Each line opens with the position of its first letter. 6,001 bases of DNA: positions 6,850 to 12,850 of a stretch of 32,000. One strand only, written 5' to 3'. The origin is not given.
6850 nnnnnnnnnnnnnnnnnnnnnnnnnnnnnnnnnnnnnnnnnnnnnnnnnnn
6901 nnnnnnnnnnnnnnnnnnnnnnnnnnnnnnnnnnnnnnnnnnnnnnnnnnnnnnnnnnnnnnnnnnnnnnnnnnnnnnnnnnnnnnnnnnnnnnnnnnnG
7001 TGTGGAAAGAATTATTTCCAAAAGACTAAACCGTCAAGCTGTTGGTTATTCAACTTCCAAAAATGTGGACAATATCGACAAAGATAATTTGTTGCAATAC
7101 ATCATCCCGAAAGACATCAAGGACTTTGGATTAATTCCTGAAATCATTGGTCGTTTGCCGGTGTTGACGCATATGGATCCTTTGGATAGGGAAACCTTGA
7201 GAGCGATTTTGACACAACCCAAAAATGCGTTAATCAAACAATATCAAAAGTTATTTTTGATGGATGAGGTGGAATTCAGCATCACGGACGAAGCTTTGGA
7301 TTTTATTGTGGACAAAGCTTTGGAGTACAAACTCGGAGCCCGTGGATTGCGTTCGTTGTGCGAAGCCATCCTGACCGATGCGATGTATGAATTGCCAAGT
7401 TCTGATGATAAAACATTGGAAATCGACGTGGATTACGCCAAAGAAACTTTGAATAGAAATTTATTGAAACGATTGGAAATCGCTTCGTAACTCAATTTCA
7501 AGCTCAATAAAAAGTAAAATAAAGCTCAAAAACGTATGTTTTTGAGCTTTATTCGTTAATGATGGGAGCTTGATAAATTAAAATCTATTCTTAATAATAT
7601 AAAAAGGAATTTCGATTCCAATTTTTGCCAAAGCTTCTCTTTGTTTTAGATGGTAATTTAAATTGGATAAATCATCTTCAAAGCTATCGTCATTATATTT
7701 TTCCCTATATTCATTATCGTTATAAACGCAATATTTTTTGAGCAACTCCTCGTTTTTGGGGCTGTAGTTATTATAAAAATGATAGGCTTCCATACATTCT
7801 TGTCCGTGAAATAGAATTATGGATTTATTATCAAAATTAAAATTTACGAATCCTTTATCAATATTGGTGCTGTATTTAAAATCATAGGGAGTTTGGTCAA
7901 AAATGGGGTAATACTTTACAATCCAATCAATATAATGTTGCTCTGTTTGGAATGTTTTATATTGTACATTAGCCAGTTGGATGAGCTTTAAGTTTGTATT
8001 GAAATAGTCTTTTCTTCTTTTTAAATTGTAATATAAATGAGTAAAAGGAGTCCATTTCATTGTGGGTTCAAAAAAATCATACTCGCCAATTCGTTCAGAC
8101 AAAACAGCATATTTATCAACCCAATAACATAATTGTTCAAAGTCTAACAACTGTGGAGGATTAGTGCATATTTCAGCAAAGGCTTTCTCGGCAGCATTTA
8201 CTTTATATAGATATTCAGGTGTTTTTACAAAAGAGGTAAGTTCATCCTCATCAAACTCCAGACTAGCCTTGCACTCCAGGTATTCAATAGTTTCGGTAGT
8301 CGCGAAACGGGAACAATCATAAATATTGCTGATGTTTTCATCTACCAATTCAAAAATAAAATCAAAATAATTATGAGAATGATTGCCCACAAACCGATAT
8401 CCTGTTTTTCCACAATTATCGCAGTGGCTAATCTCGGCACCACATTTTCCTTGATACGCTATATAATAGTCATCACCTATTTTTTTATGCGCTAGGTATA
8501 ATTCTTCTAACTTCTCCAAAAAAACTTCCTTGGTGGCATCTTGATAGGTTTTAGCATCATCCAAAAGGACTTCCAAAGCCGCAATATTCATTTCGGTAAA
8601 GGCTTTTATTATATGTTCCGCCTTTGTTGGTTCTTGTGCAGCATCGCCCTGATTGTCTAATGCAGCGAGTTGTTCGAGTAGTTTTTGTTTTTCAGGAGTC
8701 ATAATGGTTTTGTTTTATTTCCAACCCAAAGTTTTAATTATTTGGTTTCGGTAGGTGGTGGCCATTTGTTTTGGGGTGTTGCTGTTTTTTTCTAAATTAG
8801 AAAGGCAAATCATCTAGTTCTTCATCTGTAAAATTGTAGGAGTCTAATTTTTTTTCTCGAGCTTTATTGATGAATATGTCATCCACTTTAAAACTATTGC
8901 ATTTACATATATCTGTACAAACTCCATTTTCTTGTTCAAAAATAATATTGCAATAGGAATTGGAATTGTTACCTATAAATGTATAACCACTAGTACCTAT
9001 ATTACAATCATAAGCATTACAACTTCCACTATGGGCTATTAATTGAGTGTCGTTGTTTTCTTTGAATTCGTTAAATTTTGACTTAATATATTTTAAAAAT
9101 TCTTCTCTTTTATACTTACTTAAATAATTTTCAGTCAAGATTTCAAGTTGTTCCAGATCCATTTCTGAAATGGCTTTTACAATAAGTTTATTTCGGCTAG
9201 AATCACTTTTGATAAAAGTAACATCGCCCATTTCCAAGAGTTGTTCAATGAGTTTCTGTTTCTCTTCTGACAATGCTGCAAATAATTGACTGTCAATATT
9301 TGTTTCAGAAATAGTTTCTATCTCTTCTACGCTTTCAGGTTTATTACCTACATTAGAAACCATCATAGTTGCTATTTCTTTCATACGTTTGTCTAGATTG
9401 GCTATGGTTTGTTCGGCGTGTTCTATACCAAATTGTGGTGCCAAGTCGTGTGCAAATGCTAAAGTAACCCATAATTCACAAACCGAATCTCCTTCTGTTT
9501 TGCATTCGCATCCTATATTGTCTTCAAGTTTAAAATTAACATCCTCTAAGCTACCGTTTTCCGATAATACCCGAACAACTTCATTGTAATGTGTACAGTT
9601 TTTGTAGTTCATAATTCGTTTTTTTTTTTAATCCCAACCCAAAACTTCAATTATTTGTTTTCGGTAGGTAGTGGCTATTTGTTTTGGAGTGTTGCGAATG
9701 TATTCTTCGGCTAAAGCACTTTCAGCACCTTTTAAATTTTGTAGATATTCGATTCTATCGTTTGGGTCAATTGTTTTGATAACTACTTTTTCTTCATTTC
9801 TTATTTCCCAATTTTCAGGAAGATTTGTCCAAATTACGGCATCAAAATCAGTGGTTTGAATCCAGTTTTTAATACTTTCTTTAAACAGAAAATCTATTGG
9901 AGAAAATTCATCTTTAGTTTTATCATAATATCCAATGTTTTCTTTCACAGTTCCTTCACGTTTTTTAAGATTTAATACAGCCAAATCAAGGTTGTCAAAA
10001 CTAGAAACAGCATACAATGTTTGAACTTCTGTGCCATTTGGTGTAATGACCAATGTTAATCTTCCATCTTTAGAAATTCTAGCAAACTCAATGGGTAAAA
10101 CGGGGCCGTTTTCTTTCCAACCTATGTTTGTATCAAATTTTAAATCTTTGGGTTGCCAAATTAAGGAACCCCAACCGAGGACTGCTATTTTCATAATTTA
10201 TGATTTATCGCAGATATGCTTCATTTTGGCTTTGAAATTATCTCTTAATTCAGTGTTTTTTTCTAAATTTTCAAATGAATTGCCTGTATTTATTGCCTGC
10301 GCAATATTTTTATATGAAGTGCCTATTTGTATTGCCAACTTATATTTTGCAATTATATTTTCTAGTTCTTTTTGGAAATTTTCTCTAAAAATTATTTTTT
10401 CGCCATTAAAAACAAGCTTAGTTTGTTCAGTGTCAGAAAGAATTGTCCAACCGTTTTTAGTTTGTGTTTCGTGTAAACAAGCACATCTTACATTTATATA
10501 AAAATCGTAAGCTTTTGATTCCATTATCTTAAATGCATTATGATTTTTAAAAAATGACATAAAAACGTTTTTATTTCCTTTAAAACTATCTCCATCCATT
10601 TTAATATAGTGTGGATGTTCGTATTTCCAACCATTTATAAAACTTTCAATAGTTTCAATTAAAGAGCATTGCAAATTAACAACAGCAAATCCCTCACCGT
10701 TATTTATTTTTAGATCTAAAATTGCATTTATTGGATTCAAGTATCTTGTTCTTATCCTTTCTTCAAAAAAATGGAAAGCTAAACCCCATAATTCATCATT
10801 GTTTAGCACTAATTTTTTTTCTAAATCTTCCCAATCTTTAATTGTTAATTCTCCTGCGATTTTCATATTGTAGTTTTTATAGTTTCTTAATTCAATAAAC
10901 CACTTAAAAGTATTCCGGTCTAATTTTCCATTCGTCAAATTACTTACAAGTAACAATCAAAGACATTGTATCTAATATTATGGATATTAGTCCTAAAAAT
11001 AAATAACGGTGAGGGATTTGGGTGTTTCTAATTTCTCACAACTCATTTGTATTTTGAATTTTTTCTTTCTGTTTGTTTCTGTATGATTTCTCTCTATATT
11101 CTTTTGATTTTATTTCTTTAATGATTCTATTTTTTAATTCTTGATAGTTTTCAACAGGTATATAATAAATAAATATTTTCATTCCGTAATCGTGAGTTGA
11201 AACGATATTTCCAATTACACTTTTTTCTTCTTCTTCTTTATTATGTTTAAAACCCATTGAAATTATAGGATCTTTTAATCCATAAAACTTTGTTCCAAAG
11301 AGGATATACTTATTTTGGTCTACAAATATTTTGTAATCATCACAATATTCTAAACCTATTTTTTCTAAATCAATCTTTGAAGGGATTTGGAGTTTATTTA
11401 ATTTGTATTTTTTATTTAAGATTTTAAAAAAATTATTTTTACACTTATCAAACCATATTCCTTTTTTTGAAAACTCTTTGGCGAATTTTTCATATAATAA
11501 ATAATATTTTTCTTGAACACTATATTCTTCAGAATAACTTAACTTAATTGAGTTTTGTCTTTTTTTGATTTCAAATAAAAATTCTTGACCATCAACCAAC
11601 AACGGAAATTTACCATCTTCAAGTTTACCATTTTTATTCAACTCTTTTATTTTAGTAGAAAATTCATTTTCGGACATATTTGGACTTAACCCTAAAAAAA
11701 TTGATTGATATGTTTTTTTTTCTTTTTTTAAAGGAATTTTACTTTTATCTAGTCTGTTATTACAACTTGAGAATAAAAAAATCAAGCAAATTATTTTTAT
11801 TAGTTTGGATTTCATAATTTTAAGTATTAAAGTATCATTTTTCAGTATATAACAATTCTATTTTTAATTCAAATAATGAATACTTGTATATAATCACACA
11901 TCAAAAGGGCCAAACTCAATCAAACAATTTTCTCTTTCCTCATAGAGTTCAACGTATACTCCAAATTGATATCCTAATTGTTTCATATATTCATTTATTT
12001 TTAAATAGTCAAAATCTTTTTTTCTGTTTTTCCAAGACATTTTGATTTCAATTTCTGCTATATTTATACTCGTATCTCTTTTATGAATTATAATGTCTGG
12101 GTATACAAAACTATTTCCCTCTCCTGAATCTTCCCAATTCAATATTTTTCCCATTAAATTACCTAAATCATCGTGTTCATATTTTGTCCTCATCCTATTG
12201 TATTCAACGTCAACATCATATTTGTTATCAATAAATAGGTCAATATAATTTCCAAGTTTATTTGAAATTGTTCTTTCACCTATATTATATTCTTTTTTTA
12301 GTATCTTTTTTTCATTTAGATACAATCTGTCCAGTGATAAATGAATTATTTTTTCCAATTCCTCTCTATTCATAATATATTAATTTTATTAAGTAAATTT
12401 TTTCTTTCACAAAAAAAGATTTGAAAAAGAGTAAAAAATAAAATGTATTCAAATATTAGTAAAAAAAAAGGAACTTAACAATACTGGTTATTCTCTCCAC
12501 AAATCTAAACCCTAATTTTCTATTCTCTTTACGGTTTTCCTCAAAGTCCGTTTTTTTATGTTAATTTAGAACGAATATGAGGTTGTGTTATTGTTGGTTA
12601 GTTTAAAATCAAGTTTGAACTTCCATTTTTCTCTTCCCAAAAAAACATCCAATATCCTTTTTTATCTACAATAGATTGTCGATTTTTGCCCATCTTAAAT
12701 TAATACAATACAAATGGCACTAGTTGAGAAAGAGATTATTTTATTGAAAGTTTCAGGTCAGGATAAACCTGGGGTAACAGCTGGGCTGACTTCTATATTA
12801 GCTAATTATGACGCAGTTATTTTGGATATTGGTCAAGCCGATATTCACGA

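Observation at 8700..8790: Relic of a second ChaC-like gene shows a two-gene cassette was tandemly duplicated and its first gene then lost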

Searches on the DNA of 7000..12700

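Call 72: search_rna_families(source=window, start=7000, end=12700, threshold=evalue, max_evalue=1)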
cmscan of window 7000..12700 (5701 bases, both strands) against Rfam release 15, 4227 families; matches with E-value up to 1: 3.
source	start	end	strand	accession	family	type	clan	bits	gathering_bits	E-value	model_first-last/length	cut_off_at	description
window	7408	7483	-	RF02732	JA04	Gene; sRNA;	-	28.4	81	0.47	1-81/81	no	Aggregatibacter sRNA JA04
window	7443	7517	-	RF03321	mir-1006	Gene; miRNA;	-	27.5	64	0.054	1-78/78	no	mir-1006 microRNA precursor family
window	8170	8258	-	RF01424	snoR118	Gene; snRNA; snoRNA; CD-box;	CL00071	22.4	44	0.56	1-92/92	no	small nucleolar RNA snoR118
